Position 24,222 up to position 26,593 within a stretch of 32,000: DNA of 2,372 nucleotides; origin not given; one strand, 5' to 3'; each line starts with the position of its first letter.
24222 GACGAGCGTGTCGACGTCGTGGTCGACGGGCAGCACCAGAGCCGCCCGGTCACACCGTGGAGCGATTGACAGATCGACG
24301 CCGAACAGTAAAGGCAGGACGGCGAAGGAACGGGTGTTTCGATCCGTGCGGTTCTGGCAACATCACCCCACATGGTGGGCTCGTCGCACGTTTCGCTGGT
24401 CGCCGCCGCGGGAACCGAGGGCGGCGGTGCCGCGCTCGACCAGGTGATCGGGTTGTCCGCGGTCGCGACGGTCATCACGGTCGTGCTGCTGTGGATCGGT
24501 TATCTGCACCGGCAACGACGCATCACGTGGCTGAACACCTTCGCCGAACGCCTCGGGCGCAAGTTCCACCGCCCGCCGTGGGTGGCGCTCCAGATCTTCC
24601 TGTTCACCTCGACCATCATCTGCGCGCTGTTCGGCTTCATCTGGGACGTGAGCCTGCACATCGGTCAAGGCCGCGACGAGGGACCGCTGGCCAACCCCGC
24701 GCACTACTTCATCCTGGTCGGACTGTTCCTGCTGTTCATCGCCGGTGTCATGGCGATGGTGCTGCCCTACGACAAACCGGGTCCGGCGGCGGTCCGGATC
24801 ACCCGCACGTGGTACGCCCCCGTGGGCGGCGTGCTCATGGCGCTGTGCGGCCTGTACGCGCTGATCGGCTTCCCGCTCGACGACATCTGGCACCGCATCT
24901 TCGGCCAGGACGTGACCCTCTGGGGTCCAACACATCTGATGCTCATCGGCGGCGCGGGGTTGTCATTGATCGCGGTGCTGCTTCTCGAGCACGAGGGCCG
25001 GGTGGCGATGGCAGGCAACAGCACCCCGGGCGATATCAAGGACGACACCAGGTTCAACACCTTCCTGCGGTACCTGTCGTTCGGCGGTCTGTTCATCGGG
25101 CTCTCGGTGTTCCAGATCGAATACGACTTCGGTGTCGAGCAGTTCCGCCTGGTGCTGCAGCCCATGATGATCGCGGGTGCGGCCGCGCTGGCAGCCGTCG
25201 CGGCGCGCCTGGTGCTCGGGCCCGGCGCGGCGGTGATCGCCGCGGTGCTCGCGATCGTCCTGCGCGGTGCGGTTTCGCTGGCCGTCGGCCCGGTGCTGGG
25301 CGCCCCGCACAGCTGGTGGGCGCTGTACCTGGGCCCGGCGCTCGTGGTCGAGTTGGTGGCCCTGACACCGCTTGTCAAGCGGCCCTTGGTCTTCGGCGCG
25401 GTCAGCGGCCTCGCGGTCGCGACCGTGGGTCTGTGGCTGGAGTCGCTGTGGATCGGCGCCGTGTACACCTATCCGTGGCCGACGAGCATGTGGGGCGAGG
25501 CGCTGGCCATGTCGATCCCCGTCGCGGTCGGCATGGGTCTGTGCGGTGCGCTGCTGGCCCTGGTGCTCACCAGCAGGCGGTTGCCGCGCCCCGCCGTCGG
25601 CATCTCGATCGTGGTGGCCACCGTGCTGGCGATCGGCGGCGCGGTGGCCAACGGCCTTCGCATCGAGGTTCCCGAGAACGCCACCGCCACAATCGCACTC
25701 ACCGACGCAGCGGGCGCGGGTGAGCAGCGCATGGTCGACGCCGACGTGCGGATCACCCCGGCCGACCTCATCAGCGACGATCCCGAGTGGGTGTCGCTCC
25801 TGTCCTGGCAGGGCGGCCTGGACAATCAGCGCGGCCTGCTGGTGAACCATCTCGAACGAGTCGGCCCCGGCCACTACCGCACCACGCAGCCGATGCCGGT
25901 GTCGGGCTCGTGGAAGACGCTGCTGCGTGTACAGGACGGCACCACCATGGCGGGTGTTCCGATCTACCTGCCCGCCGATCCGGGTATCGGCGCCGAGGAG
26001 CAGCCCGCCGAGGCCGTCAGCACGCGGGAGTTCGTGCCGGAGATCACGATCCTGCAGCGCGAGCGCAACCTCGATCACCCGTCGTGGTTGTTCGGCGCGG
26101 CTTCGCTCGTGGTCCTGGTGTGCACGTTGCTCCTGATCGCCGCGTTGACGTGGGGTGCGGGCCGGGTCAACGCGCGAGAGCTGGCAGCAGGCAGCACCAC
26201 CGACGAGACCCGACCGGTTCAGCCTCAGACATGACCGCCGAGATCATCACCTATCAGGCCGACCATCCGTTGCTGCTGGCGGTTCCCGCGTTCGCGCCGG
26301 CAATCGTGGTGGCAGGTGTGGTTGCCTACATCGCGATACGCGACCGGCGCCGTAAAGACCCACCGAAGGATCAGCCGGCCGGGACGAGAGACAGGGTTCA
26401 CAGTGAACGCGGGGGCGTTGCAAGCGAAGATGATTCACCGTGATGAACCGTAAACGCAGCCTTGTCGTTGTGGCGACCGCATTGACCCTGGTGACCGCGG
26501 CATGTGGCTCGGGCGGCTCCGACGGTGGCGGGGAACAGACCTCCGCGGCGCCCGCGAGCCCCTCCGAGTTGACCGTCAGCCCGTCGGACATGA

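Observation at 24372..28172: Translationally coupled four-gene envelope operon of unknown function: two large polytopic proteins, a one-helix protein and a His-rich cupredoxin-like lipoprotein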

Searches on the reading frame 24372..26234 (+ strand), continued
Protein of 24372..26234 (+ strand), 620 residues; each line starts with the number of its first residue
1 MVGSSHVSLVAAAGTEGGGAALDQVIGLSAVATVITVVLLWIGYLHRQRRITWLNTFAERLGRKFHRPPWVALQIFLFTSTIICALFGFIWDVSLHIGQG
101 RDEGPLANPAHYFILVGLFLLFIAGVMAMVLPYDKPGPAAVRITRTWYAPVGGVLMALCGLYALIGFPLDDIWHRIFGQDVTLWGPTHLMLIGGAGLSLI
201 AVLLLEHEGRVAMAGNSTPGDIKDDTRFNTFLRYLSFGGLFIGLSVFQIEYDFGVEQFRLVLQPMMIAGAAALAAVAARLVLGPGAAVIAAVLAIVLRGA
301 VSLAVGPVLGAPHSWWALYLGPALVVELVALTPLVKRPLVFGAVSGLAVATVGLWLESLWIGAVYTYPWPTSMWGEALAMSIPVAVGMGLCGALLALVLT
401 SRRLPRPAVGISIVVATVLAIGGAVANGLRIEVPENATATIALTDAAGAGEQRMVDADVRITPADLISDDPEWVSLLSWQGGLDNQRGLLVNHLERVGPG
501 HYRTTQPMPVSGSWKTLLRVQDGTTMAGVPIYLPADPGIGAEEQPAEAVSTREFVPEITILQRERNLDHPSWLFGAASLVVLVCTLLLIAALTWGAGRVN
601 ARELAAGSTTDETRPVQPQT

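Call 77: find_encoding_contigs(protein=P0374, flank=5000, max_places=1)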
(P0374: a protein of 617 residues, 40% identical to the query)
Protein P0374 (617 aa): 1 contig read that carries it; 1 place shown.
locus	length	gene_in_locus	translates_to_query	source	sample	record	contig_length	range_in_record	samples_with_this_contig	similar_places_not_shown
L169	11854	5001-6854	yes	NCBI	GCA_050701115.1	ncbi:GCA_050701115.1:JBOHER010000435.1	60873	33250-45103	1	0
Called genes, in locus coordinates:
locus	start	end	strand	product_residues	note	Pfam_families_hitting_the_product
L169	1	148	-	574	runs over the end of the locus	PF01609:DDE_Tnp_1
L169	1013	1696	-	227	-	PF00149:Metallophos, PF12850:Metallophos_2 (weak)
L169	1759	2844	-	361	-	PF01544:CorA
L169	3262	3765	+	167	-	PF19315:MC_hydratase, PF01575:MaoC_dehydratas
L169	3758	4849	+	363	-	PF10094:DUF2332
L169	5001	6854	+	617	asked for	-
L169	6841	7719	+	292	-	PF00106:adh_short, PF08659:KR, PF13561:adh_short_C2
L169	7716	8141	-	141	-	PF00293:NUDIX, PF14815:NUDIX_4 (weak)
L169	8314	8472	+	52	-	-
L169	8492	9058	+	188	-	PF03703:bPH_2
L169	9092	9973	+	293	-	PF02811:PHP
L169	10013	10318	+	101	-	-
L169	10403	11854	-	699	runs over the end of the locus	PF00246:Peptidase_M14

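Call 99: search_dna_similar(query=window:24372-26234:+, collection=plasmids, mode=protein, max_evalue=0.001, max_rows=30, rows=best)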
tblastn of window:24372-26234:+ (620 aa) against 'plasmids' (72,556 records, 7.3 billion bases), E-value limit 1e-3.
Records with a match: 3; places in all: 3; records where one place covers at least 80% of the query: 1.
Best place of each record, by identity: 60-80% 2; <60% 1.
By first word of the organism name: Mycolicibacterium 1; Rubrobacter 1; Rhodococcus 1.
By predicted mobility (MOB-suite, as given by PLSDB): mobilizable 2; non-mobilizable 1.
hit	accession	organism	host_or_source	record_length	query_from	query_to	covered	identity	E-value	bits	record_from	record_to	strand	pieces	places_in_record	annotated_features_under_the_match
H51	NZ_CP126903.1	Mycolicibacterium vanbaalenii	cell culture,soil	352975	22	603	94%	63.4%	0e+0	678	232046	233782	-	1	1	hypothetical protein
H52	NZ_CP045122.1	Rubrobacter marinus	single pure culture,marine sediment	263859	91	195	17%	33.3%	8e-6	57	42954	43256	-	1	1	hypothetical protein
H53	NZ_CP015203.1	Rhodococcus sp. 008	Skate,bacterial culture,renal tissue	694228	116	152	6%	68.4%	2e-4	52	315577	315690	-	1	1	none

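Call 102: get_annotated_region(hit=H52, flank=6000)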
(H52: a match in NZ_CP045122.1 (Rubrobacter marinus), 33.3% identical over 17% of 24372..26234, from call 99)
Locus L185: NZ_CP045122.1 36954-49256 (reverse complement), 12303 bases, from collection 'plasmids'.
description: Rubrobacter marinus strain SCSIO 52915 plasmid unnamed1, complete sequence
organism: Rubrobacter marinus (NCBI taxid 2653852)
taxonomy: Bacteria; Actinomycetota; Rubrobacteria; Rubrobacterales; Rubrobacteraceae; Rubrobacter; Rubrobacter marinus
host: -; source: single pure culture,marine sediment; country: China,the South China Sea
typing (MOB-suite, as given by PLSDB): non-mobilizable
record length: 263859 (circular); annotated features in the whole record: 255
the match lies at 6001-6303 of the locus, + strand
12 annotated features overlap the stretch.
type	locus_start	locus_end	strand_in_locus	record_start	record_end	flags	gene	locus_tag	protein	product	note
CDS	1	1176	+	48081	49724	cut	-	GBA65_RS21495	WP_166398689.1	NlpC/P60 family protein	-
CDS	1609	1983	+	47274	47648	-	-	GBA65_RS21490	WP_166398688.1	hypothetical protein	-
CDS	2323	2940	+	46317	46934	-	-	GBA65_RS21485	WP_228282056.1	class E sortase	-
CDS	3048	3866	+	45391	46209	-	lgt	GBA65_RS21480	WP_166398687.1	prolipoprotein diacylglyceryl transferase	GO:0009249 - protein lipoylation [Evidence IEA]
CDS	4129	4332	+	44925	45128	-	-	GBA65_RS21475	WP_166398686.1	hypothetical protein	-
CDS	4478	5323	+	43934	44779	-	-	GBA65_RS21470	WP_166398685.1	class E sortase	-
CDS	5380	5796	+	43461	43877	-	-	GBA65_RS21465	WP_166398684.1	YqaA family protein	-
CDS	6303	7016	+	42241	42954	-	-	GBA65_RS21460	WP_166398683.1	hypothetical protein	-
CDS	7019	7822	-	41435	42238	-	atpB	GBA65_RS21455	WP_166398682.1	F0F1 ATP synthase subunit A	GO:0015986 - proton motive force-driven ATP synthesis [Evidence IEA]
CDS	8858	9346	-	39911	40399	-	-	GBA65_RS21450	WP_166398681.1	hypothetical protein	-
CDS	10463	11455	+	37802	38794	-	-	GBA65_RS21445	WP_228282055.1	AAA family ATPase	-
CDS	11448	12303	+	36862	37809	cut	-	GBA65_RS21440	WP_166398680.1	ParB/RepB/Spo0J family partition protein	GO:0007059 - chromosome segregation [Evidence IEA]; GO:0000910 - cytokinesis [Evidence IEA]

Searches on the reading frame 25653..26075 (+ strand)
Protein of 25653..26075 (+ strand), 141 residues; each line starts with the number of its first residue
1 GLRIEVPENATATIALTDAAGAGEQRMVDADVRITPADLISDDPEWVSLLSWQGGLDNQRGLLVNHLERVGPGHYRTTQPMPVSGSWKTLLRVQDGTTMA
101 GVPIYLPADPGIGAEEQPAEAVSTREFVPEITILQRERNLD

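Call 109: search_protein_families(library=pfam, proteins=[window:25653-26075:+], max_evalue=10)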
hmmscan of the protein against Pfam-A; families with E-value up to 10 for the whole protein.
seq(141 aa): 1 family
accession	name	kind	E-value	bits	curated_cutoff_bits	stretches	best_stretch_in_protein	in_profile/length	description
PF05751.16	FixH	-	0.087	13.3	23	1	67-97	110-140/150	FixH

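Call 115: search_solved_structures(query=A5, max_evalue=10, show_alignments=0)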
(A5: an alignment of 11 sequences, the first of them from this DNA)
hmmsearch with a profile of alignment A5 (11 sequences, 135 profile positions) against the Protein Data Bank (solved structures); distinct sequences matched with E-value up to 10: 1.
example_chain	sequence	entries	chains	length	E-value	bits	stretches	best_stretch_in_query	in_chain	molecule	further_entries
6wbt_A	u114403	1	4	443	1.3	12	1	9-58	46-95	cellulase IBT99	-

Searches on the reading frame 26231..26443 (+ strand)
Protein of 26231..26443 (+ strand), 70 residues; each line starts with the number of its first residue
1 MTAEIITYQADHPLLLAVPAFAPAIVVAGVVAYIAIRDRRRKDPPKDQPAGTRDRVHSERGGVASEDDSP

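Call 3: search_protein_families(library=pfam, proteins=[window:26231-26443:+], max_evalue=1)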
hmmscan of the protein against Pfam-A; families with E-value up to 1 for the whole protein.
window:26231-26443:+ (70 aa): 0 families

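Call 4: search_protein_families(library=ncbifam, proteins=[window:26231-26443:+], max_evalue=1)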
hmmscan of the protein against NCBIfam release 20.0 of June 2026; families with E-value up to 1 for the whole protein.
window:26231-26443:+ (70 aa): 1 family
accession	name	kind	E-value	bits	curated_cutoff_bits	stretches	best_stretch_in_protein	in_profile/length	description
TIGR03923.1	T7SS_EccE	equivalog_domain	0.0039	16.1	108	1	14-66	40-93/344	type VII secretion protein EccE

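Call 56: list_cluster_members(proteins=[P0004, P0241, P0121, window:24372-26234:+, window:26880-28172:+, window:26231-26443:+, P0117, P0103])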
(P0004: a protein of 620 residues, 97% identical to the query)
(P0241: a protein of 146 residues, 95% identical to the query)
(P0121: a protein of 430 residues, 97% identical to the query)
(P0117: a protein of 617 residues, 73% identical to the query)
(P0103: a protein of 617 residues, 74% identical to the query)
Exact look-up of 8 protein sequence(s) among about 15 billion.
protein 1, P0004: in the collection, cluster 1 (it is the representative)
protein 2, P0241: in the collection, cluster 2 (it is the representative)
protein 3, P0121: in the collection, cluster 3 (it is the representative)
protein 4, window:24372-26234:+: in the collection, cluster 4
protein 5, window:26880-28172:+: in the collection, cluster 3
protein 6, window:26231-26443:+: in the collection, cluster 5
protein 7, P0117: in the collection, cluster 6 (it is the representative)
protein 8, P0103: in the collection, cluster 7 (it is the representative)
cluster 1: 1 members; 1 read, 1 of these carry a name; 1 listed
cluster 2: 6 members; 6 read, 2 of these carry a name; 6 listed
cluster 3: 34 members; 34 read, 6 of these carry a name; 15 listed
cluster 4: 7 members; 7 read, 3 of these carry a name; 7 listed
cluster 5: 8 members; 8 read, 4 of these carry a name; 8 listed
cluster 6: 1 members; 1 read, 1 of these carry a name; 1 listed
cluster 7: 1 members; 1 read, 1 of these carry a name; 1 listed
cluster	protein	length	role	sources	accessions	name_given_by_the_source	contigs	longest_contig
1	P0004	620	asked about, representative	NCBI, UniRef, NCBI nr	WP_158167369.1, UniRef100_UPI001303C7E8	hypothetical protein [Mycolicibacterium smegmatis] | hypothetical protein n=1 Tax=Mycolicibacterium smegmatis TaxID=1772 RepID=UPI001303C7E8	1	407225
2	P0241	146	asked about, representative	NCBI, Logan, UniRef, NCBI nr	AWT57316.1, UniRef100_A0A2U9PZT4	hypothetical protein D806_063830 [Mycolicibacterium smegmatis MKD8] | EfeO-type cupredoxin-like domain-containing protein n=2 Tax=Mycolicibacterium smegmatis ...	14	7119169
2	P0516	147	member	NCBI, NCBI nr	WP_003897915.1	hypothetical protein [Mycolicibacterium smegmatis]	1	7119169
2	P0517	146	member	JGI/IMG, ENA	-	-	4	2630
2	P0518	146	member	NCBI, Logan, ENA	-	-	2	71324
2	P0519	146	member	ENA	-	-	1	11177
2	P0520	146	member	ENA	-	-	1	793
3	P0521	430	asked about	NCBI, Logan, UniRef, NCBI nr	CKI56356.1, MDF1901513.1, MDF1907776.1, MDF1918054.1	hypothetical protein LTT02_21085 [Mycolicibacterium smegmatis] | hypothetical protein n=1 Tax=Mycolicibacterium smegmatis TaxID=1772 RepID=UPI0005D76796 | hypothetical protein [Mycolicibacterium smegmatis]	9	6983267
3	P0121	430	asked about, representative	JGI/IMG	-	-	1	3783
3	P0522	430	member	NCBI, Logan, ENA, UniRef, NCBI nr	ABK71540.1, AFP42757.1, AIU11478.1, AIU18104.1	hypothetical protein [Mycolicibacterium smegmatis] | Uncharacterized protein n=3 Tax=Mycolicibacterium smegmatis TaxID=1772 RepID=A0R6C8_MYCS2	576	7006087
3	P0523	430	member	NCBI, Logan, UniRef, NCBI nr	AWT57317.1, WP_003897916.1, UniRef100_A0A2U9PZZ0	hypothetical protein [Mycolicibacterium smegmatis] | Uncharacterized protein n=1 Tax=Mycolicibacterium smegmatis (strain MKD8) TaxID=1214915 ...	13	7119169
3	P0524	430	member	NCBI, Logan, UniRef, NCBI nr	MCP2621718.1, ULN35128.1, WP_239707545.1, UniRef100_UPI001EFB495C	hypothetical protein [Mycolicibacterium smegmatis] | hypothetical protein n=1 Tax=Mycolicibacterium smegmatis TaxID=1772 RepID=UPI001EFB495C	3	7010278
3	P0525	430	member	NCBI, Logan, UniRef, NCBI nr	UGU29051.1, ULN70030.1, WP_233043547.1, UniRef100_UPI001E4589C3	hypothetical protein LT350_20945 [Mycolicibacterium smegmatis] | hypothetical protein n=1 Tax=Mycolicibacterium smegmatis TaxID=1772 RepID=UPI001E4589C3 | hypothetical protein [Mycolicibacterium smegmatis]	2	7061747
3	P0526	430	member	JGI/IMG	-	hypothetical protein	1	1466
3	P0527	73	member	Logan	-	-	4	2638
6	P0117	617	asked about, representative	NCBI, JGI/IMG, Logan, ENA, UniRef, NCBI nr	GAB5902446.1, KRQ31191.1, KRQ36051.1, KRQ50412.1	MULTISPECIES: hypothetical protein [Mycobacteroides] | hypothetical protein | Transmembrane protein n=2 Tax=Bacteria TaxID=2 RepID=A0AB73U1Z3_MYCCH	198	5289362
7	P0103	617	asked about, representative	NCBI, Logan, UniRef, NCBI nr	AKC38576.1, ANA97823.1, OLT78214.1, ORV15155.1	Uncharacterised protein [Mycolicibacterium phlei] | hypothetical protein n=1 Tax=Mycobacteroides chelonae TaxID=1774 RepID=UPI000618CEEE | hypothetical protein [Mycobacteroides chelonae]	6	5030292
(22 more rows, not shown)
